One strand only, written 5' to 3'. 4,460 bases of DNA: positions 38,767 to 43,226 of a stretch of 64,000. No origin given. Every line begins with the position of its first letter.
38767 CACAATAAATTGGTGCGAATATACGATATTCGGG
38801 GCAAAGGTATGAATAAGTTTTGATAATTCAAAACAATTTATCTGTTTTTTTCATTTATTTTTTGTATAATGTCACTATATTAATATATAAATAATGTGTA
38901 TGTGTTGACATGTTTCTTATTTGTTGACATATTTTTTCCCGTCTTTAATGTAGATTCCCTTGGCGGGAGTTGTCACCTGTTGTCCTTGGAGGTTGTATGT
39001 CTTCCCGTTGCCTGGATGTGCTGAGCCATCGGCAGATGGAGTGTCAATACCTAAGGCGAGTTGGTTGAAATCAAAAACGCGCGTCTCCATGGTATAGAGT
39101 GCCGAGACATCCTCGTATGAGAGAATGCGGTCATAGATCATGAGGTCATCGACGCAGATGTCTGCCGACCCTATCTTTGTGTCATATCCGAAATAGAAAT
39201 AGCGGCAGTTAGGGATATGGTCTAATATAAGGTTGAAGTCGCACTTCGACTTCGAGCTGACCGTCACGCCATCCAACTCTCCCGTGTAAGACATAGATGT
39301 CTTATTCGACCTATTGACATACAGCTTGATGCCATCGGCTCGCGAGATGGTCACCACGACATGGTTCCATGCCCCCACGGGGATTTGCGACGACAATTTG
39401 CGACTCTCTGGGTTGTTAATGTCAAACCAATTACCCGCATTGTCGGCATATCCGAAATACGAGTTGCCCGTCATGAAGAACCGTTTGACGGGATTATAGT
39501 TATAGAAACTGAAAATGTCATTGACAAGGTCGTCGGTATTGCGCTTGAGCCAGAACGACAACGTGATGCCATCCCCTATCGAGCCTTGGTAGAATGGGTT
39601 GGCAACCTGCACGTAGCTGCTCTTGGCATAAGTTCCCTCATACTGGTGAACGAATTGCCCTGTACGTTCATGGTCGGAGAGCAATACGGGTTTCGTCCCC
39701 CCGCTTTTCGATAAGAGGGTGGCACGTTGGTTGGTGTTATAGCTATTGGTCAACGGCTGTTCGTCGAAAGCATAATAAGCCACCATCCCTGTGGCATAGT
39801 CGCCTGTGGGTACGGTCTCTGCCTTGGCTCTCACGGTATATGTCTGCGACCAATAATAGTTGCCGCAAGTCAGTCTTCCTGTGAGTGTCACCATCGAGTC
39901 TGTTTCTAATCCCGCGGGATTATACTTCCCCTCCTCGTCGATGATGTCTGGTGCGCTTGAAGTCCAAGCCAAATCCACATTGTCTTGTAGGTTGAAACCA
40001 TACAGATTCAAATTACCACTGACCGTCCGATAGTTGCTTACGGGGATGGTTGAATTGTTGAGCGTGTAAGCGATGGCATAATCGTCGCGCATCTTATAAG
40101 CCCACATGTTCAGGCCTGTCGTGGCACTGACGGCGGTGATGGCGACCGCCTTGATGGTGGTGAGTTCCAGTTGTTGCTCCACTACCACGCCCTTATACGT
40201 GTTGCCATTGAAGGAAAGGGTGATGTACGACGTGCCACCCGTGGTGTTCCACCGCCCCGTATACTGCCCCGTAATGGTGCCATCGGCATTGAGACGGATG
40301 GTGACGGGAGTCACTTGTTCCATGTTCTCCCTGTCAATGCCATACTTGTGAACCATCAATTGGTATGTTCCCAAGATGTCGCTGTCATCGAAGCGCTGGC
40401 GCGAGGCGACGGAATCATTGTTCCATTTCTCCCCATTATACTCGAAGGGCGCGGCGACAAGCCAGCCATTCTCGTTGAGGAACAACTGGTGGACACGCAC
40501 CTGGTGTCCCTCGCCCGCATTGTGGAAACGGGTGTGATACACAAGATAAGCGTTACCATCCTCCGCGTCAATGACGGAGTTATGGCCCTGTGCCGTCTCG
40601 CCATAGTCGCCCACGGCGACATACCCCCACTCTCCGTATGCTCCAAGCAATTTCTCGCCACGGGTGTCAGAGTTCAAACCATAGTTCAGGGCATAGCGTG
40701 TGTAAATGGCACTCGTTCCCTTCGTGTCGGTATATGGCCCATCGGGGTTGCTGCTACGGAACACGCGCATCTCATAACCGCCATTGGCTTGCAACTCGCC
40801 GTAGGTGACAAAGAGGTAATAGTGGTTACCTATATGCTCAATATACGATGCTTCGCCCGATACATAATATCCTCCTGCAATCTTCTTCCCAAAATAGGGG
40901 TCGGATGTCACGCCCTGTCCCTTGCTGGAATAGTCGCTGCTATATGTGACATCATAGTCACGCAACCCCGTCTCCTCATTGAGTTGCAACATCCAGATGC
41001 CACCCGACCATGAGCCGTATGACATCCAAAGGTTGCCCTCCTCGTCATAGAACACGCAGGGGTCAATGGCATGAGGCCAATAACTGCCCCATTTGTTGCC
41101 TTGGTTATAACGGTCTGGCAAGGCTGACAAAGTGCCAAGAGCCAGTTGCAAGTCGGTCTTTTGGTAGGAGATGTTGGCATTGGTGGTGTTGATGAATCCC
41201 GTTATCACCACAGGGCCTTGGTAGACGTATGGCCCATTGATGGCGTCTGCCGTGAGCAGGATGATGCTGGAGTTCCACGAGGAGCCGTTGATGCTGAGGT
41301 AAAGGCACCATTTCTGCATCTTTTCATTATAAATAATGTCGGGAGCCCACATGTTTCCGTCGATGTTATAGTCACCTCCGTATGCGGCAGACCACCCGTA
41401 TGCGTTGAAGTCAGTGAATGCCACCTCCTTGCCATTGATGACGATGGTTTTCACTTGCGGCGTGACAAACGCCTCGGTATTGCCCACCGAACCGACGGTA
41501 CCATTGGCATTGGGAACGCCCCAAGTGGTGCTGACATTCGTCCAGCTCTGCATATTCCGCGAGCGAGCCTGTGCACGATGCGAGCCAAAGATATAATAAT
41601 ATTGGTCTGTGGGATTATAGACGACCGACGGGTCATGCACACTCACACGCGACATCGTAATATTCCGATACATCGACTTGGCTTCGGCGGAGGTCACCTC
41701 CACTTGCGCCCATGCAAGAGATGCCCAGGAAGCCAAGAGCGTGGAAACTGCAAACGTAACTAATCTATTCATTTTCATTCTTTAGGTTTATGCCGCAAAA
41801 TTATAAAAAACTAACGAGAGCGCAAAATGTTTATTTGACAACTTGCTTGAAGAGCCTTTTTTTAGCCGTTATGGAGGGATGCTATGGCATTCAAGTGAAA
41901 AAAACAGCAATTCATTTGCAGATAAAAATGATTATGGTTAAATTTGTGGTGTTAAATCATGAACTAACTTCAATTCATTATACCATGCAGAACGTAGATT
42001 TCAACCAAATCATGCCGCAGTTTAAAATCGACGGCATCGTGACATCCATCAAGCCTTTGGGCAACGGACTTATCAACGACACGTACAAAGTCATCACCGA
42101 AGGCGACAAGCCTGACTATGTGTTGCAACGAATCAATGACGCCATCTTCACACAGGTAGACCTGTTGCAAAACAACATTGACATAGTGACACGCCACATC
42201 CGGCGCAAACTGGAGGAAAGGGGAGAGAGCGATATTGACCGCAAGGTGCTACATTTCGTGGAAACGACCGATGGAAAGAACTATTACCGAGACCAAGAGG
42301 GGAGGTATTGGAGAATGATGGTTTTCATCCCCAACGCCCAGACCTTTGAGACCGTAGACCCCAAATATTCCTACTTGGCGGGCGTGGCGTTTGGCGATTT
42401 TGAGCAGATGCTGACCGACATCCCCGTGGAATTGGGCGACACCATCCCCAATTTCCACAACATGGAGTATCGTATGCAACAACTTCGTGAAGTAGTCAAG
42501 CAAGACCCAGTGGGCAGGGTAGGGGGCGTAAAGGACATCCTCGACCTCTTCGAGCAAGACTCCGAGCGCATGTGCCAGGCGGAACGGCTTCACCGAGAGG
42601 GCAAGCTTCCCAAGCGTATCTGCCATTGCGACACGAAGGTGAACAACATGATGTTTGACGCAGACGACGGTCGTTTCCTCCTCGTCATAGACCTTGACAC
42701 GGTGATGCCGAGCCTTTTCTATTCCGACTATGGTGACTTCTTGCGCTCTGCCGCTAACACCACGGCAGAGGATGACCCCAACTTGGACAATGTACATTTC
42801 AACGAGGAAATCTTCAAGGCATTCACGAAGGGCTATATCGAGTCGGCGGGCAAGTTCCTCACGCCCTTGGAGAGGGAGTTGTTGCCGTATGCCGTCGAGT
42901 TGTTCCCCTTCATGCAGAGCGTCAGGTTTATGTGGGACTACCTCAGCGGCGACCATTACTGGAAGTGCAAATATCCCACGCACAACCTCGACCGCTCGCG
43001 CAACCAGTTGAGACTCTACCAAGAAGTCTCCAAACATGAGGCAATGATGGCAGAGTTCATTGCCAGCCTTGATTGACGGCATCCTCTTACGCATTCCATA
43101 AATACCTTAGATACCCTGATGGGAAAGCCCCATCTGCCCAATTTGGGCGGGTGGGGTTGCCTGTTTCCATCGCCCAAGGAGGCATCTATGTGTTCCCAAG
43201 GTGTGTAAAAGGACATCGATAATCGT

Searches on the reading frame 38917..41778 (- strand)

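Call 17: search_protein_families(library=pfam, proteins=[window:38917-41778:-], max_evalue=0.0001)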
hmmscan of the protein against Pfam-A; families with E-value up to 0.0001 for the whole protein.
window:38917-41778:- (953 aa): 3 families
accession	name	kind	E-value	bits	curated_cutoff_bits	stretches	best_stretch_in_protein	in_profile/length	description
PF04616.20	Glyco_hydro_43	-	1.1e-22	81.2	32.2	2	236-439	120-287/288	Glycosyl hydrolases family 43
PF16369.11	GH43_C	-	3.2e-21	76.1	23.4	1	444-559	1-99/100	C-terminal lipocalin-like domain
PF20578.4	aBig_2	-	1.2e-05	25.5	27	1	584-652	19-87/89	Atrophied bacterial Ig domain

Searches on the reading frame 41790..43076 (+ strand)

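Call 17: search_protein_families(library=pfam, proteins=[window:41790-43076:+], max_evalue=0.0001)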
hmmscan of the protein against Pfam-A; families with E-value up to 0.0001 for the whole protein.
window:41790-43076:+ (428 aa): 1 family
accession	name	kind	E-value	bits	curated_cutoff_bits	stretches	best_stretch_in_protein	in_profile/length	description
PF01636.29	APH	-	3.8e-16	60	23.2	1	87-332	2-221/239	Phosphotransferase enzyme family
